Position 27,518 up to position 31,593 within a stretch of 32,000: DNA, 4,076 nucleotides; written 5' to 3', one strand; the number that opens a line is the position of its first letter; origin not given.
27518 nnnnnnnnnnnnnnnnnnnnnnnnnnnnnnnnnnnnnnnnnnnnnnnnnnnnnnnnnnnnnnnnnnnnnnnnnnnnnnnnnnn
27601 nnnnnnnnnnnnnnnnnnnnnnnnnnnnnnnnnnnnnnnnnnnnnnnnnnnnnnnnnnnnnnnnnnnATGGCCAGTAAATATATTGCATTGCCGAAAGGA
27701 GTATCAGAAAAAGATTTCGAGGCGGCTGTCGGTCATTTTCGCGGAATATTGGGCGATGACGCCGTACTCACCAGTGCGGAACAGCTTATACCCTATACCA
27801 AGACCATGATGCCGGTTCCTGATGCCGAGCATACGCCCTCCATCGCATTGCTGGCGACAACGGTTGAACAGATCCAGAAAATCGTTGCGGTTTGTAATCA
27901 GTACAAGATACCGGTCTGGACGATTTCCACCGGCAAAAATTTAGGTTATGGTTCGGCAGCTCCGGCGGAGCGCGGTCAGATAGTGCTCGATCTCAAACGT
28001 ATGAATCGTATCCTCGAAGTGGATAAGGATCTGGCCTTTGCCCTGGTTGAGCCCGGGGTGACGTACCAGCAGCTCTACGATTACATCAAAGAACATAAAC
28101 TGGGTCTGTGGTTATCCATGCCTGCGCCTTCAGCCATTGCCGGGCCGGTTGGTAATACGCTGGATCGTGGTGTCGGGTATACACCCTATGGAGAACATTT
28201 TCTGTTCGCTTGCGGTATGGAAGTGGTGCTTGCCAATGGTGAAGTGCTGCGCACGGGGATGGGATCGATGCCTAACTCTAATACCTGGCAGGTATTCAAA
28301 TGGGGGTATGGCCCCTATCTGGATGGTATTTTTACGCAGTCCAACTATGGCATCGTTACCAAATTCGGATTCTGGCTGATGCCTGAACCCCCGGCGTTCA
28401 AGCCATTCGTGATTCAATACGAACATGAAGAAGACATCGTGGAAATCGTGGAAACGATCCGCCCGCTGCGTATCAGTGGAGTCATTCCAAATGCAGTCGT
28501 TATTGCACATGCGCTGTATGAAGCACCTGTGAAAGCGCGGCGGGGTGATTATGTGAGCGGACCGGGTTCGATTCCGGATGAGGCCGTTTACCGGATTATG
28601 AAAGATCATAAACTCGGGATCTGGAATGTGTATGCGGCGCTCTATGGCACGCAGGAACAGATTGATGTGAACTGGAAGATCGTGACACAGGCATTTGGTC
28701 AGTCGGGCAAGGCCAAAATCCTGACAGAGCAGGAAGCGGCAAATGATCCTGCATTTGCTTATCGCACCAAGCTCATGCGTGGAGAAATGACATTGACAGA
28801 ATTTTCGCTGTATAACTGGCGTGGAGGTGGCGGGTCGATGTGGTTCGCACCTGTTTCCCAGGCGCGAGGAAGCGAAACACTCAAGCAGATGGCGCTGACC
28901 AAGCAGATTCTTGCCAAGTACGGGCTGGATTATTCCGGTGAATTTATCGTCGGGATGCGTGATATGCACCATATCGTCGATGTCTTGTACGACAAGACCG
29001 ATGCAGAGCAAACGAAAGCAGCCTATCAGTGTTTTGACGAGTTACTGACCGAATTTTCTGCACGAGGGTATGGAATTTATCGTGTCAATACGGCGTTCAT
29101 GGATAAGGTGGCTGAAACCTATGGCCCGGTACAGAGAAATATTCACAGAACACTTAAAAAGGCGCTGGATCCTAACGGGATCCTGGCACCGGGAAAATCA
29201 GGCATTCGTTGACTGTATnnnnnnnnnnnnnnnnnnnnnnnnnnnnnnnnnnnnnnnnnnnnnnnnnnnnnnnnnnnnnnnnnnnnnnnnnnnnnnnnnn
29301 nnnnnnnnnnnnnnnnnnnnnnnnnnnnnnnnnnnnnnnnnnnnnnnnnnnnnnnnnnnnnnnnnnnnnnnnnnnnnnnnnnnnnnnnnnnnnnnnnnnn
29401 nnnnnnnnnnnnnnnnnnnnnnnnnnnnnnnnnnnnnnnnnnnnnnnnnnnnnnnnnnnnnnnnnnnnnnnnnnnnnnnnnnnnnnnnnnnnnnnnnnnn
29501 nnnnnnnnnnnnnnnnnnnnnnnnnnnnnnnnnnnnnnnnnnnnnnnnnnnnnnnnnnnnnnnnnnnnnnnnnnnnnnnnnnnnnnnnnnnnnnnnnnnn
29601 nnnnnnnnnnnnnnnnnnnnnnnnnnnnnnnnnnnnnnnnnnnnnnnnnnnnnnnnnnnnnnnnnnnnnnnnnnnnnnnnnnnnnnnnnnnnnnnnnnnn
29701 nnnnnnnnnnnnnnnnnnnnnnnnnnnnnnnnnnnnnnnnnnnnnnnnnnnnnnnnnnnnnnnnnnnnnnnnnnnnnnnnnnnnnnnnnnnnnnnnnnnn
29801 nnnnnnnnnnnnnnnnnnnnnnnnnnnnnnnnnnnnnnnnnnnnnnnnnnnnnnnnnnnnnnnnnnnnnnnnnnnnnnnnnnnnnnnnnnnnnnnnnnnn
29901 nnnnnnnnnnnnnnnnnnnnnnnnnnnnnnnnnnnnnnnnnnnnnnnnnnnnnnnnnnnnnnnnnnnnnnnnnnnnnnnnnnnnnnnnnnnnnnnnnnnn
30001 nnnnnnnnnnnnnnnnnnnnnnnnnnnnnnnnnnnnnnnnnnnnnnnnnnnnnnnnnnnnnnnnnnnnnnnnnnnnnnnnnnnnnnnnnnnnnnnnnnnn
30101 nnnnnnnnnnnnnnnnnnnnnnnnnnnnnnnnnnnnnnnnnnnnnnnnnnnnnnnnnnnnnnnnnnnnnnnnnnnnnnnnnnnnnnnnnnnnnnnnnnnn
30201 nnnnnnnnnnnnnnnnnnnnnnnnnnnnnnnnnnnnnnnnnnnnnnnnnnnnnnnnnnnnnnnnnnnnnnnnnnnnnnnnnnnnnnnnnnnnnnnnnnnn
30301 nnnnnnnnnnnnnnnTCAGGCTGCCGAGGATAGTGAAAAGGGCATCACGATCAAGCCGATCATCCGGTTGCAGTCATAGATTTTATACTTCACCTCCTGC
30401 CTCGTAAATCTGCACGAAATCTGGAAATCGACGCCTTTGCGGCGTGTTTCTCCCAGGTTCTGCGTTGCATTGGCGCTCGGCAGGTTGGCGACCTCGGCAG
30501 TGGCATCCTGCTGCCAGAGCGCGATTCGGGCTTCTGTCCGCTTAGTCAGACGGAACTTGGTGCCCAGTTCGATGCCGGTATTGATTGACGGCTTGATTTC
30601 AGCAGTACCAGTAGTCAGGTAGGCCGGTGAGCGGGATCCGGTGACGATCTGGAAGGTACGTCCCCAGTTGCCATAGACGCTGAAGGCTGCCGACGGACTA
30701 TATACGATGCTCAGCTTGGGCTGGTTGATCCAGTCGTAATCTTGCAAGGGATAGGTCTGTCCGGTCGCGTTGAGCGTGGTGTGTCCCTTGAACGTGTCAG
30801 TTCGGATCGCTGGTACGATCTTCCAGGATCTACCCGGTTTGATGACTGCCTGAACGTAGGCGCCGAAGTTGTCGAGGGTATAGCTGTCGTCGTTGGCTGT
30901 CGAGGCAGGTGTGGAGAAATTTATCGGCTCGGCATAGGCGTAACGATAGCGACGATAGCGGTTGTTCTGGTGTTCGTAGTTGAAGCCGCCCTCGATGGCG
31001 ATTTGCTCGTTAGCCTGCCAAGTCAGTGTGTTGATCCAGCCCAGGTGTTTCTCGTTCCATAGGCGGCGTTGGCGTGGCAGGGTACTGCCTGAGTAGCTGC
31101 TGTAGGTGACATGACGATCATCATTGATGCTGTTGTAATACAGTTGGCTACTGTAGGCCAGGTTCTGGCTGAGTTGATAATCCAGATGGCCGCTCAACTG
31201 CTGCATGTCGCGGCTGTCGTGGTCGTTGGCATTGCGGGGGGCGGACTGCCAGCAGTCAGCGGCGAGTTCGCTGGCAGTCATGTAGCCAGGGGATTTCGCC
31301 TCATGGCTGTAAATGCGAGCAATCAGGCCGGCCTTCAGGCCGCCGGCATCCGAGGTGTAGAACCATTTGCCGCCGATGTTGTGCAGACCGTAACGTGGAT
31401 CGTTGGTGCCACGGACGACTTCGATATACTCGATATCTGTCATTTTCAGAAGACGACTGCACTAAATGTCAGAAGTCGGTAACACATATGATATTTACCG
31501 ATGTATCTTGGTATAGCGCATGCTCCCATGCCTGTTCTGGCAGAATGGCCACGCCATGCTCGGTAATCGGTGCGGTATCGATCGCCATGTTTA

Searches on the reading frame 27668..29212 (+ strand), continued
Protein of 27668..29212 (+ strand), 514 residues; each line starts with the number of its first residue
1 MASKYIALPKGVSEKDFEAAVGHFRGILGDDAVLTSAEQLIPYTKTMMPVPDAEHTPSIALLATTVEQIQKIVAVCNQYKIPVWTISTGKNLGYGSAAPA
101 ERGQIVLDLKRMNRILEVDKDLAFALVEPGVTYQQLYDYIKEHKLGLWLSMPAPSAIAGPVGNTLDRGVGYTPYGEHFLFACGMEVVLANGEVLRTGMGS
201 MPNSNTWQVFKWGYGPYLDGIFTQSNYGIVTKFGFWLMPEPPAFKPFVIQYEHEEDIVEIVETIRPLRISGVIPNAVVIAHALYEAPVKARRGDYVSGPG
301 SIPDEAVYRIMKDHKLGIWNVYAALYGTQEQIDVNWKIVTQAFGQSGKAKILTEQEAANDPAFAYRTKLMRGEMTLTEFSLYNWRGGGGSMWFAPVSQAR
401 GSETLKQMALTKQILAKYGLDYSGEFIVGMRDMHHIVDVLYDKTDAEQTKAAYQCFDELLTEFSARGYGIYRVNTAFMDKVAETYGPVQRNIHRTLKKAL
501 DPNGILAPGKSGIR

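Call 60: get_annotated_region(hit=H16, flank=3000)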
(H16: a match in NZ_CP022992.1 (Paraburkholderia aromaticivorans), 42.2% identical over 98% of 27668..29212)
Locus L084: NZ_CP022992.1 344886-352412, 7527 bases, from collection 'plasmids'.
description: Paraburkholderia aromaticivorans strain BN5 plasmid pBN2, complete sequence
organism: Paraburkholderia aromaticivorans (NCBI taxid 2026199)
taxonomy: Bacteria; Pseudomonadota; Betaproteobacteria; Burkholderiales; Burkholderiaceae; Paraburkholderia; Paraburkholderia aromaticivorans
host: -; source: -; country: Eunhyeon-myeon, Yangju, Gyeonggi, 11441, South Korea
typing (MOB-suite, as given by PLSDB): non-mobilizable; mating-pair formation MPF_T
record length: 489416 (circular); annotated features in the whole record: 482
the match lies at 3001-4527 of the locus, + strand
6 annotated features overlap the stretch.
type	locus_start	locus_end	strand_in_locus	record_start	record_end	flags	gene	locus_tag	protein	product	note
CDS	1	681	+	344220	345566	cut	-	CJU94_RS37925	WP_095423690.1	aromatic acid/H+ symport family MFS transporter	-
CDS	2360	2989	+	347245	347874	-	-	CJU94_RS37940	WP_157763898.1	hypothetical protein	-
CDS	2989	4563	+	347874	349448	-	-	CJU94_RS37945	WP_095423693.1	FAD-binding oxidoreductase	-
CDS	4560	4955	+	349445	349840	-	-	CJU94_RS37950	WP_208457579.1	cytochrome c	-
CDS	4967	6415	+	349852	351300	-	-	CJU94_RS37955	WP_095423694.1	aldehyde dehydrogenase family protein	-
CDS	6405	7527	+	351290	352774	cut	-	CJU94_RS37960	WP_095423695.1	non-oxidative hydroxyarylic acid decarboxylases subunit C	-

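Call 63: find_related_loci(query=A3, collection=metagenome_contigs, flank=3500)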
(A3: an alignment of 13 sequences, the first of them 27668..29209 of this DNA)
Query A3 (514 aa) in metagenome_contigs; peptide patterns used: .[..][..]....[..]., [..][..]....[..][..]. (x = any residue, [..] = any of these).
600 stretches matched a pattern (row limit reached: there are more); 582 encode a relative of the query (tblastn E <= 1e-3); the best 80 are kept; 80 distinct loci.
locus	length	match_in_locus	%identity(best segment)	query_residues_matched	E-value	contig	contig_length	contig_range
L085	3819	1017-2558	93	1-514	0e+0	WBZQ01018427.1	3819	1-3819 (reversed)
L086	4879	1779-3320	86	1-514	0e+0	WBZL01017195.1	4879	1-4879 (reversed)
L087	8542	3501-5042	84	1-514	0e+0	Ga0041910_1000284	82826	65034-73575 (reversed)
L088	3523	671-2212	82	1-514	0e+0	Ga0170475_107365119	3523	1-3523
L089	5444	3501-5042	82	1-514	0e+0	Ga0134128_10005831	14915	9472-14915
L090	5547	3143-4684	81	1-514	0e+0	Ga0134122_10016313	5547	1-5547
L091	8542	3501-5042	79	1-514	0e+0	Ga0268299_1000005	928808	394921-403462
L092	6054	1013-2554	79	1-514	0e+0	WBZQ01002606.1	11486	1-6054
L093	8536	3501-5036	71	3-514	0e+0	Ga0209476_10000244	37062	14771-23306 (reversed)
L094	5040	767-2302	69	1-513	0e+0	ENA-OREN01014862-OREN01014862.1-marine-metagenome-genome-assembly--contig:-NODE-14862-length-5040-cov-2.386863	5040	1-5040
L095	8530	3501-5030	68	3-513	0e+0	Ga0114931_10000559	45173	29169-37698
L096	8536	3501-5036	69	4-514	0e+0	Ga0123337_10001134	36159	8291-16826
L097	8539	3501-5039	67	1-513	0e+0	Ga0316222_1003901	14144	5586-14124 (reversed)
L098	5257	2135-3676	67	1-513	0e+0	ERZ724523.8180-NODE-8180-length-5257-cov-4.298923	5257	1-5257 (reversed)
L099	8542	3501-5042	100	1-514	0e+0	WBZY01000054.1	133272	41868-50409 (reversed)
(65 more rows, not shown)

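Call 67: find_homologous_proteins(query=A3, max_evalue=1e-20)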
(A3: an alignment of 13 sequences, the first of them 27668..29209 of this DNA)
Query A3 (13 sequences) (514 aa, profile of the alignment): 5176 proteins with E <= 1e-20 among 8000 candidates; the best 120 are listed.
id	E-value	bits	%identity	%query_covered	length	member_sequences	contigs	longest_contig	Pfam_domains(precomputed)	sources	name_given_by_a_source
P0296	1.0e-278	943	89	100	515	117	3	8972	PF01565.29,PF02913.25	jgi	jgi:4-cresol dehydrogenase (hydroxylating) flavoprotein subunit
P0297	3.6e-277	938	88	100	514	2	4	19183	PF01565.29,PF02913.25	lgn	-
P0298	5.6e-277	937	80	100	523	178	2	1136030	PF01565.29,PF02913.25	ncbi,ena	-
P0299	7.1e-277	937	89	100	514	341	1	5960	PF01565.29,PF02913.25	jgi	-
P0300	1.6e-276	936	87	100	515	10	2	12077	PF01565.29,PF02913.25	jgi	jgi:4-cresol dehydrogenase (hydroxylating)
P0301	2.3e-275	932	85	100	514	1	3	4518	PF01565.29,PF02913.25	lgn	-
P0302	2.8e-275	932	85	100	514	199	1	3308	PF01565.29,PF02913.25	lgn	-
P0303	3.7e-274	928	83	100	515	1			PF01565.29,PF02913.25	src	-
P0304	4.3e-274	928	80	100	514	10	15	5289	PF01565.29,PF02913.25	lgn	-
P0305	5.3e-274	928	70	100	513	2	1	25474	PF01565.29,PF02913.25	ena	-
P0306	8.8e-274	927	86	100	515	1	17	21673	PF01565.29,PF02913.25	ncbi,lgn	-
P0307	3.8e-273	925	84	100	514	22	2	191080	PF01565.29,PF02913.25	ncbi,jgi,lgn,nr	ncbi:MAG: 4-cresol dehydrogenase (hydroxylating) [Nitrosospira multiformis]|jgi:4-cresol dehydrogena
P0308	5.0e-273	924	80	100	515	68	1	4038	PF01565.29,PF02913.25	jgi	jgi:4-cresol dehydrogenase (hydroxylating)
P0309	5.4e-273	924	83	100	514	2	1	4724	PF01565.29,PF02913.25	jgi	jgi:4-cresol dehydrogenase (hydroxylating)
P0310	6.0e-273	924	72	100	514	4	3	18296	PF01565.29,PF02913.25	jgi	-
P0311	1.5e-272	923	83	100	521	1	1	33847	PF01565.29,PF02913.25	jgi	jgi:4-cresol dehydrogenase (hydroxylating)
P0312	2.4e-272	922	83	100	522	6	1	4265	PF01565.29,PF02913.25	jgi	jgi:4-cresol dehydrogenase (hydroxylating)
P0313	3.4e-272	922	67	99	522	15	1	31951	PF01565.29,PF02913.25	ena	-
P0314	5.4e-272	921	67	99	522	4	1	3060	PF01565.29,PF02913.25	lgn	-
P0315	5.9e-272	921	69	99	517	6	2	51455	PF01565.29,PF02913.25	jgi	jgi:4-cresol dehydrogenase (hydroxylating)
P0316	7.8e-272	920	81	100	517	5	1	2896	PF01565.29,PF02913.25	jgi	jgi:4-cresol dehydrogenase (hydroxylating)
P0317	8.6e-272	920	69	99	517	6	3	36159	PF01565.29,PF02913.25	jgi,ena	-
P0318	1.0e-271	920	67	100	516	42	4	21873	PF01565.29,PF02913.25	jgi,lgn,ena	jgi:4-cresol dehydrogenase (hydroxylating)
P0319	1.1e-271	920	67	100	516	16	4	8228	PF01565.29,PF02913.25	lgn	-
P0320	3.7e-271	918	82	100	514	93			PF01565.29,PF02913.25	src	-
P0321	4.1e-271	918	67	100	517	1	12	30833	PF01565.29,PF02913.25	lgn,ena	-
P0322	5.2e-271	918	67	100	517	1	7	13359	PF01565.29,PF02913.25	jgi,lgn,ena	-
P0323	5.5e-271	918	67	100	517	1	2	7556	PF01565.29,PF02913.25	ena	-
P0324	5.5e-271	918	67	100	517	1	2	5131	PF01565.29,PF02913.25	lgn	-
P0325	5.6e-271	918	67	100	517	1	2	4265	PF01565.29,PF02913.25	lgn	-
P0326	6.2e-271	917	67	100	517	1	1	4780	PF01565.29,PF02913.25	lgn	-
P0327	6.3e-271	917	67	100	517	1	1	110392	PF01565.29,PF02913.25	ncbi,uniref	ncbi:FAD-binding oxidoreductase [Hydrogenophaga sp.]|uniref:FAD-binding oxidoreductase n=1 Tax=Hydro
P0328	6.7e-271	917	67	100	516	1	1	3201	PF01565.29,PF02913.25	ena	-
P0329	6.9e-271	917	67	100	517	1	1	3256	PF01565.29,PF02913.25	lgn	-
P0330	7.1e-271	917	67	100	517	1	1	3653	PF01565.29,PF02913.25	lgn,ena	-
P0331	7.3e-271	917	67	100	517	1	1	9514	PF01565.29,PF02913.25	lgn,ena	-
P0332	7.4e-271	917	67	100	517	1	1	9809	PF01565.29,PF02913.25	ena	-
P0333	8.8e-271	917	67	100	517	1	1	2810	PF01565.29,PF02913.25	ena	-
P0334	8.8e-271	917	67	100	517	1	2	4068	PF01565.29,PF02913.25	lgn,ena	-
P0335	8.8e-271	917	67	100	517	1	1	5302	PF01565.29,PF02913.25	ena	-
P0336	9.1e-271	917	67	100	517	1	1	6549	PF01565.29,PF02913.25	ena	-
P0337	9.5e-271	917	66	100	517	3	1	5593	PF01565.29,PF02913.25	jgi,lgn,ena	-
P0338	9.6e-271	917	67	100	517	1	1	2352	PF01565.29,PF02913.25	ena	-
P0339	1.1e-270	917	67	100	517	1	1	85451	PF01565.29,PF02913.25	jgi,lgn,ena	-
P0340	1.1e-270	917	69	100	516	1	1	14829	PF01565.29,PF02913.25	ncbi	-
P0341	1.2e-270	917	67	100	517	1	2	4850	PF01565.29,PF02913.25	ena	-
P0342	1.3e-270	916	67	100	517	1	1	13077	PF01565.29,PF02913.25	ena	-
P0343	1.3e-270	916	67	100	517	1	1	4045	PF01565.29,PF02913.25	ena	-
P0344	1.4e-270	916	67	100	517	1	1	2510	PF01565.29,PF02913.25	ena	-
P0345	1.4e-270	916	80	100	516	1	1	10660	PF01565.29,PF02913.25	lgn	-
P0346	1.5e-270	916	80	100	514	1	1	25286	PF01565.29,PF02913.25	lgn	-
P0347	1.5e-270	916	67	100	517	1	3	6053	PF01565.29,PF02913.25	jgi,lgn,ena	-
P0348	1.8e-270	916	67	100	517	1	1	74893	PF01565.29,PF02913.25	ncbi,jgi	jgi:4-cresol dehydrogenase (hydroxylating)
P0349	1.9e-270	916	67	100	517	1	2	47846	PF01565.29,PF02913.25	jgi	jgi:4-cresol dehydrogenase (hydroxylating)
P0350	2.0e-270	916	69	100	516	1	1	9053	PF01565.29,PF02913.25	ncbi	-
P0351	2.2e-270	916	65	100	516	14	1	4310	PF01565.29,PF02913.25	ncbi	-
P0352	2.4e-270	916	64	99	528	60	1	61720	PF01565.29,PF02913.25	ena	-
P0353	2.9e-270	915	69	100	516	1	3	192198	PF01565.29,PF02913.25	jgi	-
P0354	3.0e-270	915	79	100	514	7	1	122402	PF01565.29,PF02913.25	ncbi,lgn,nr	ncbi:MAG: FAD-binding oxidoreductase [Nitrospira sp.]|nr:FAD-binding oxidoreductase [Nitrospira sp.]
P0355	4.5e-270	915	72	100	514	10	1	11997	PF01565.29,PF02913.25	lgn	-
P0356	4.8e-270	914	76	100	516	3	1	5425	PF01565.29,PF02913.25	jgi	jgi:4-cresol dehydrogenase (hydroxylating) flavoprotein subunit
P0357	4.9e-270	914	67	100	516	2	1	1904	PF01565.29,PF02913.25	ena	-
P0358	7.8e-270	914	68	100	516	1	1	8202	PF01565.29,PF02913.25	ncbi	-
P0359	8.6e-270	914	68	100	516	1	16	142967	PF01565.29,PF02913.25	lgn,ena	-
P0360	9.3e-270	914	66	100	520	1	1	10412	PF01565.29,PF02913.25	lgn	-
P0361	1.1e-269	913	67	100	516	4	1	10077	PF01565.29,PF02913.25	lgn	-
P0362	1.1e-269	913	66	100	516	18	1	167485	PF01565.29,PF02913.25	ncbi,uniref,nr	ncbi:FAD-binding oxidoreductase [Vogesella indigofera]|uniref:FAD-binding oxidoreductase n=1 Tax=Vog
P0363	1.4e-269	913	66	100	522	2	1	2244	PF01565.29,PF02913.25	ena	-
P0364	1.4e-269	913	70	100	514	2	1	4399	PF01565.29,PF02913.25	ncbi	ncbi:MAG TPA: FAD-binding oxidoreductase [Gammaproteobacteria bacterium]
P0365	1.6e-269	913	67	100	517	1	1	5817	PF01565.29,PF02913.25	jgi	jgi:4-cresol dehydrogenase (hydroxylating)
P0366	2.1e-269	912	67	100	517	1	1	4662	PF01565.29,PF02913.25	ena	-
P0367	2.1e-269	912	82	100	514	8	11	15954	PF01565.29,PF02913.25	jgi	jgi:4-cresol dehydrogenase (hydroxylating)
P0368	2.2e-269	912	66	99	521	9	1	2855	PF01565.29,PF02913.25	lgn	-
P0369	2.4e-269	912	67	100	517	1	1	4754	PF01565.29,PF02913.25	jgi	jgi:4-cresol dehydrogenase (hydroxylating) flavoprotein subunit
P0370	3.0e-269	912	67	100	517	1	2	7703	PF01565.29,PF02913.25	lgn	-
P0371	3.3e-269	912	67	99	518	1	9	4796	PF01565.29,PF02913.25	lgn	-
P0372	3.5e-269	912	67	100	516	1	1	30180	PF01565.29,PF02913.25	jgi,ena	-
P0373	5.0e-269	911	66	100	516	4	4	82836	PF01565.29,PF02913.25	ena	-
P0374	5.5e-269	911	79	100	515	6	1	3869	PF01565.29,PF02913.25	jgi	jgi:4-cresol dehydrogenase (hydroxylating)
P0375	5.8e-269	911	80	100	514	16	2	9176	PF01565.29,PF02913.25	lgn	-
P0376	6.0e-269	911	69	99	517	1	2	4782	PF01565.29,PF02913.25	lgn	-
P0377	7.4e-269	911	69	98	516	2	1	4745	PF01565.29,PF02913.25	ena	-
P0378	7.9e-269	910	78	100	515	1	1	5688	PF01565.29,PF02913.25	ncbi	ncbi:MAG: FAD-binding oxidoreductase [Nitrospirota bacterium]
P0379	8.8e-269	910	67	100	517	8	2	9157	PF01565.29,PF02913.25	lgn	-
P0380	9.7e-269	910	65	98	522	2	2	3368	PF01565.29,PF02913.25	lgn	-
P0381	1.0e-268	910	67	100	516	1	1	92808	PF01565.29,PF02913.25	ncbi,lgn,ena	-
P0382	1.0e-268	910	66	100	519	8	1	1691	PF01565.29,PF02913.25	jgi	jgi:4-cresol dehydrogenase (hydroxylating)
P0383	1.3e-268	910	67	100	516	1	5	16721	PF01565.29,PF02913.25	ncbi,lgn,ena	-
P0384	1.3e-268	910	62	98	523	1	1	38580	PF01565.29,PF02913.25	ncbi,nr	ncbi:MAG: FAD-binding oxidoreductase [Colwellia sp.]|nr:FAD-binding oxidoreductase [Colwellia sp.]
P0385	1.5e-268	910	67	99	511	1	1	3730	PF01565.29,PF02913.25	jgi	jgi:4-cresol dehydrogenase (hydroxylating)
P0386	1.7e-268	909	66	98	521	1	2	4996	PF01565.29,PF02913.25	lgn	-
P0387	2.1e-268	909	64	100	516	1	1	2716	PF01565.29,PF02913.25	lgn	-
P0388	2.2e-268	909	67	100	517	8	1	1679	PF01565.29,PF02913.25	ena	-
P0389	2.2e-268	909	69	100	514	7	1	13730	PF01565.29,PF02913.25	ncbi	-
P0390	2.3e-268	909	81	100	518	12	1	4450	PF01565.29,PF02913.25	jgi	jgi:4-cresol dehydrogenase (hydroxylating)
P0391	2.6e-268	909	67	99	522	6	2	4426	PF01565.29,PF02913.25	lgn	-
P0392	3.0e-268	909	66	99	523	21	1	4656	PF01565.29,PF02913.25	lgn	-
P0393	4.1e-268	908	68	100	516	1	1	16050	PF01565.29,PF02913.25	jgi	jgi:4-cresol dehydrogenase (hydroxylating) flavoprotein subunit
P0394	4.4e-268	908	66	100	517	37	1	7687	PF01565.29,PF02913.25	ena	-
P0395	5.0e-268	908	69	100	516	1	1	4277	PF01565.29,PF02913.25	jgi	jgi:4-cresol dehydrogenase (hydroxylating)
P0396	5.0e-268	908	66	100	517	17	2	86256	PF01565.29,PF02913.25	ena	-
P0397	5.3e-268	908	67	100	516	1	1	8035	PF01565.29,PF02913.25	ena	-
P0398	5.9e-268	908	79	100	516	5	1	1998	PF01565.29,PF02913.25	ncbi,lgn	-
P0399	6.0e-268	908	77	100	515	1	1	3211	PF01565.29,PF02913.25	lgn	-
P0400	6.1e-268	908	72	100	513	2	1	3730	PF01565.29,PF02913.25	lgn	-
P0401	6.6e-268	907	79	100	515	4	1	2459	PF01565.29,PF02913.25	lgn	-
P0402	6.6e-268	907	68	98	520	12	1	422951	PF01565.29,PF02913.25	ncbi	ncbi:FAD-binding oxidoreductase [Pseudomonas sp. MT3]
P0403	6.8e-268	907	65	98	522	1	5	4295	PF01565.29,PF02913.25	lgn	-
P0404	6.9e-268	907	69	100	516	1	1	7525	PF01565.29,PF02913.25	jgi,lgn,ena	-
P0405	7.6e-268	907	64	100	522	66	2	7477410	PF01565.29,PF02913.25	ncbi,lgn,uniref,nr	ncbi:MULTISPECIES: FAD-binding oxidoreductase [unclassified Pseudomonas]|uniref:FAD-binding oxidored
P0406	8.1e-268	907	69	100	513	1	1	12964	PF01565.29,PF02913.25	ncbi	-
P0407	8.2e-268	907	67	100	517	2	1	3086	PF01565.29,PF02913.25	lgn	-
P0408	8.2e-268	907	66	100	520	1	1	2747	PF01565.29,PF02913.25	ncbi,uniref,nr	ncbi:FAD-binding oxidoreductase [Novosphingobium sp. 1949]|uniref:FAD-binding oxidoreductase n=1 Tax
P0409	9.9e-268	907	69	100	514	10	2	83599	PF01565.29,PF02913.25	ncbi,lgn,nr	nr:FAD-binding oxidoreductase [Sedimenticola selenatireducens]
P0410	1.1e-267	907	71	100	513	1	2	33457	PF01565.29,PF02913.25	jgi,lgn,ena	jgi:4-cresol dehydrogenase (hydroxylating)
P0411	1.1e-267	907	68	100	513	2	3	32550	PF01565.29,PF02913.25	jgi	jgi:4-cresol dehydrogenase (hydroxylating) flavoprotein subunit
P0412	1.3e-267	906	73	100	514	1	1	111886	PF01565.29,PF02913.25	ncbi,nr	ncbi:MAG: FAD-binding oxidoreductase [Betaproteobacteria bacterium]|nr:FAD-binding oxidoreductase [B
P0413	1.3e-267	906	63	100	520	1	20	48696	PF01565.29,PF02913.25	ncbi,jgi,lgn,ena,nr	ncbi:MAG: FAD-binding oxidoreductase [Advenella sp.]|nr:FAD-binding oxidoreductase [Advenella sp.]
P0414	1.3e-267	906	71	100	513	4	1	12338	PF01565.29,PF02913.25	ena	-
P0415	1.4e-267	906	80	100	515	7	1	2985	PF01565.29,PF02913.25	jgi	jgi:4-cresol dehydrogenase (hydroxylating)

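Call 68: find_encoding_contigs(protein=P0405, flank=4000, max_places=2)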
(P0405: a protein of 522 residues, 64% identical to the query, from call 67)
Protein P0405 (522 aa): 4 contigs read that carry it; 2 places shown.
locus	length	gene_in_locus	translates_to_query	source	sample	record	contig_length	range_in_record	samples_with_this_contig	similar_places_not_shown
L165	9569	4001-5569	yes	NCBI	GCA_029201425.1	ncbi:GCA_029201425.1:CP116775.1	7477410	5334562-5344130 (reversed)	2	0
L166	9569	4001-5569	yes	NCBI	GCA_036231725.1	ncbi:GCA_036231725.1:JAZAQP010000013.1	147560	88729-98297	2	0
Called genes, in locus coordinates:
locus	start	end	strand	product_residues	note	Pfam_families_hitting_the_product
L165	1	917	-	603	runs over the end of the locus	PF06505:XylR_N, PF02830:V4R, PF00158:Sigma54_activat, PF14532:Sigma54_activ_2, PF07728:AAA_5, PF25601:AAA_lid_14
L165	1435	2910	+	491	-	PF00171:Aldedh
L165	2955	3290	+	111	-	PF13442:Cytochrome_CBB3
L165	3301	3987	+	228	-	-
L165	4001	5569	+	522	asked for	PF01565:FAD_binding_4, PF02913:FAD-oxidase_C (weak)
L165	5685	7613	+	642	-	PF16591:HBM, PF00672:HAMP, PF00015:MCPsignal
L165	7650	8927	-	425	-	PF11871:DUF3391, PF13487:HD_5, PF01966:HD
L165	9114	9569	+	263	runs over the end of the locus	PF00072:Response_reg, PF12833:HTH_18, PF00165:HTH_AraC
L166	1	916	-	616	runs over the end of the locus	PF06505:XylR_N, PF02830:V4R, PF00158:Sigma54_activat, PF14532:Sigma54_activ_2, PF07728:AAA_5, PF25601:AAA_lid_14, PF02954:HTH_8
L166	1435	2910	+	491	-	PF00171:Aldedh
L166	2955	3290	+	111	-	PF13442:Cytochrome_CBB3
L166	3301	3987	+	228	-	-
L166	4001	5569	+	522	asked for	PF01565:FAD_binding_4, PF02913:FAD-oxidase_C (weak)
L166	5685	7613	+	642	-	PF16591:HBM, PF00672:HAMP, PF00015:MCPsignal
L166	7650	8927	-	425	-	PF11871:DUF3391, PF13487:HD_5, PF01966:HD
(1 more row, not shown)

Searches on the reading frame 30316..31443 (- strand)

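Call 87: search_protein_families(library=pfam, proteins=[window:30316-31443:-], max_evalue=0.001)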
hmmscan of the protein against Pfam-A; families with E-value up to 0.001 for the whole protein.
window:30316-31443:- (375 aa): 1 family
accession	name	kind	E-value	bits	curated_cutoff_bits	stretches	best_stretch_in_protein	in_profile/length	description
PF00593.30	TonB_dep_Rec_b-barrel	-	9.2e-28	98.7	27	1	68-343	50-333/436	TonB dependent receptor-like, beta-barrel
